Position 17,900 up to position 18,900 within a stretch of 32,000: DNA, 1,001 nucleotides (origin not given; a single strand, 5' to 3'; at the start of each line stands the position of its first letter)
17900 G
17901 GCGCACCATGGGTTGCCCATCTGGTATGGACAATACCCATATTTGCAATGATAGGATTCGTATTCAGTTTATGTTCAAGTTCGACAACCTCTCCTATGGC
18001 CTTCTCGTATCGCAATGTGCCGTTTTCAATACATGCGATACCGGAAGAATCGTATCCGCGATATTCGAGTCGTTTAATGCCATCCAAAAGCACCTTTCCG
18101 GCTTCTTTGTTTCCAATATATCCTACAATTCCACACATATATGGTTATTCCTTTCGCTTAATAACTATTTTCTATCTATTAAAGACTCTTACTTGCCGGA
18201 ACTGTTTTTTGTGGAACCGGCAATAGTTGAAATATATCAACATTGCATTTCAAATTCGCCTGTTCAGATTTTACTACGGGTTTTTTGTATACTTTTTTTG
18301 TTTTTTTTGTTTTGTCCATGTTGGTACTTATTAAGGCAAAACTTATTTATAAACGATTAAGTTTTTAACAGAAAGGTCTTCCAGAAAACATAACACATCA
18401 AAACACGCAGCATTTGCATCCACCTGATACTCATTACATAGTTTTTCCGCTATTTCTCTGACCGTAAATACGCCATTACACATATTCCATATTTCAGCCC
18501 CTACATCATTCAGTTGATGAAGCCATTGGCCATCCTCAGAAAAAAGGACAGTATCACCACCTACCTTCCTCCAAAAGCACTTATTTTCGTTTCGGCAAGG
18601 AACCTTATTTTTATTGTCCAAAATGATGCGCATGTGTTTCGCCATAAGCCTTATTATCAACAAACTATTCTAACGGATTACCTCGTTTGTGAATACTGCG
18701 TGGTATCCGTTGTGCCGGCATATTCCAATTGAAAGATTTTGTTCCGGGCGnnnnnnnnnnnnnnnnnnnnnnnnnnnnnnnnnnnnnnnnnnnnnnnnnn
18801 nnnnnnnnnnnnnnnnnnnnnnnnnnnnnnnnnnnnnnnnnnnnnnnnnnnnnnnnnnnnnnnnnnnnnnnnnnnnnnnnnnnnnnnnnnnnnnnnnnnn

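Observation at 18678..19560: CapD/PglF-type sugar 4,6-dehydratase fused in frame to an HprK-related-kinase-like domain with a degenerate P-loop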

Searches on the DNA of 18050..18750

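Call 75: search_rna_families(source=window, start=18050, end=18750, threshold=evalue, max_evalue=1)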
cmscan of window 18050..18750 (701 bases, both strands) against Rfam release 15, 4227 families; matches with E-value up to 1: 0.
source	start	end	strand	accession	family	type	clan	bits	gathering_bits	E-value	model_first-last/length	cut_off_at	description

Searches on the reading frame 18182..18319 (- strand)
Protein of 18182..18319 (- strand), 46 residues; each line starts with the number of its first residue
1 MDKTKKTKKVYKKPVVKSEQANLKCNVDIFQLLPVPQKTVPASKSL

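Call 68: search_protein_families(library=ncbifam, proteins=[window:18182-18319:-], max_evalue=0.01)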
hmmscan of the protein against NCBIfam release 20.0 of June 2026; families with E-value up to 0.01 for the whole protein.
seq(46 aa): 0 families

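Call 78: list_cluster_members(proteins=[window:18182-18319:-, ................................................, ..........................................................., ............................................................, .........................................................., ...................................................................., L006:10858-11175:+])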
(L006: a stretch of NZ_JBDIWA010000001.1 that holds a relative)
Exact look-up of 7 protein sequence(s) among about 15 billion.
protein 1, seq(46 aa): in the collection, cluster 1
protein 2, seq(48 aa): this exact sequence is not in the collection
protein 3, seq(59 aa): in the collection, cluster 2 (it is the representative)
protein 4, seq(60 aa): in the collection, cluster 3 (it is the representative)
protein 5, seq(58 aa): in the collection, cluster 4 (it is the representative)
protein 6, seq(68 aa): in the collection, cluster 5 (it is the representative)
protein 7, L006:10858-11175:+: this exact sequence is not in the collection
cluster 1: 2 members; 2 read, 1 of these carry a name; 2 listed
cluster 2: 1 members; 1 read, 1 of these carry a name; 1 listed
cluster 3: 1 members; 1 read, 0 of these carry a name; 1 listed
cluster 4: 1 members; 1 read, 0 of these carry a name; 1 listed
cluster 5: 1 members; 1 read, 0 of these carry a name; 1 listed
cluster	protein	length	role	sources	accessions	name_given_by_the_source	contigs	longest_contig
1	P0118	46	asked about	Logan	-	-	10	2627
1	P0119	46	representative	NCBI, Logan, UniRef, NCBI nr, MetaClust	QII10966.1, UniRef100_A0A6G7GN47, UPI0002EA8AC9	hypothetical protein KsCSTR_15870 [Candidatus Kuenenia stuttgartiensis] | Uncharacterized protein n=1 Tax=Kuenenia stuttgartiensis TaxID=174633 ... | status=active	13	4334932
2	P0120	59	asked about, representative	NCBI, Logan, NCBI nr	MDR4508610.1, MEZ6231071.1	MAG: hypothetical protein MRJ65_10315 [Candidatus Brocadiaceae bacterium] | hypothetical protein [Candidatus Brocadiaceae bacterium]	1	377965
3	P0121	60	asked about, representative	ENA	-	-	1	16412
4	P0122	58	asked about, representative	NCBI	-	-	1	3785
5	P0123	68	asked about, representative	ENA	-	-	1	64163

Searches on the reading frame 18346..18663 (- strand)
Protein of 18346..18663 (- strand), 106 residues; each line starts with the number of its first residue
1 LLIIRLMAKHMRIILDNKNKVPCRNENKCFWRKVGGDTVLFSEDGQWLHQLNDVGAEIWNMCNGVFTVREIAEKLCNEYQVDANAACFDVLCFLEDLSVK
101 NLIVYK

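Call 3: search_protein_families(library=pfam, proteins=[window:18346-18663:-], max_evalue=1)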
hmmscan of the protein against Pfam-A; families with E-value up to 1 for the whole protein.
window:18346-18663:- (106 aa): 1 family
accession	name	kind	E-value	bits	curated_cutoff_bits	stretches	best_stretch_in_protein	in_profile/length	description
PF05402.18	PqqD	-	2.1e-15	57.2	23.4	1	38-103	2-67/67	Coenzyme PQQ synthesis protein D (PqqD)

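Call 4: search_protein_families(library=ncbifam, proteins=[window:18346-18663:-], max_evalue=1)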
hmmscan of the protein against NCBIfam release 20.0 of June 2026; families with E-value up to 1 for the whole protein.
window:18346-18663:- (106 aa): 7 families
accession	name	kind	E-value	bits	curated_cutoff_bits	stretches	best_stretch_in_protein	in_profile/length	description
NF033536.1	lasso_PqqD_Bac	exception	9.1e-11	41.8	80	1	33-103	16-86/88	lasso peptide biosynthesis PqqD family chaperone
TIGR04302.1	geo_PqqD_fam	equivalog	1e-10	42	100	1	36-105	36-102/102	GeoRSP system PqqD family peptide chaperone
TIGR03859.1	PQQ_PqqD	equivalog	1e-06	28.5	46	1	49-103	27-80/81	pyrroloquinoline quinone biosynthesis peptide chaperone PqqD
NF033530.1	lasso_PqqD_Strm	exception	2.5e-06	27.6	70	1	36-101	11-76/78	lasso peptide biosynthesis PqqD family chaperone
NF050069.2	PqqD_rel_WgkC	exception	6e-06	26.2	110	1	49-104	32-87/103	PqqD family peptide maturation chaperone WgkC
TIGR04248.1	SCM_PqqD_rel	equivalog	3.4e-05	24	100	1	39-99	17-77/84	SynChlorMet cassette protein ScmD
NF002535.0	PRK02079.1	equivalog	0.0024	17.6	101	1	48-101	35-87/92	pyrroloquinoline quinone biosynthesis peptide chaperone PqqD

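Call 12: search_protein_families(library=padloc, proteins=[window:18346-18663:-], max_evalue=1)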
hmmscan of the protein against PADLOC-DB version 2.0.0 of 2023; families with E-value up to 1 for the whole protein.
window:18346-18663:- (106 aa): 0 families
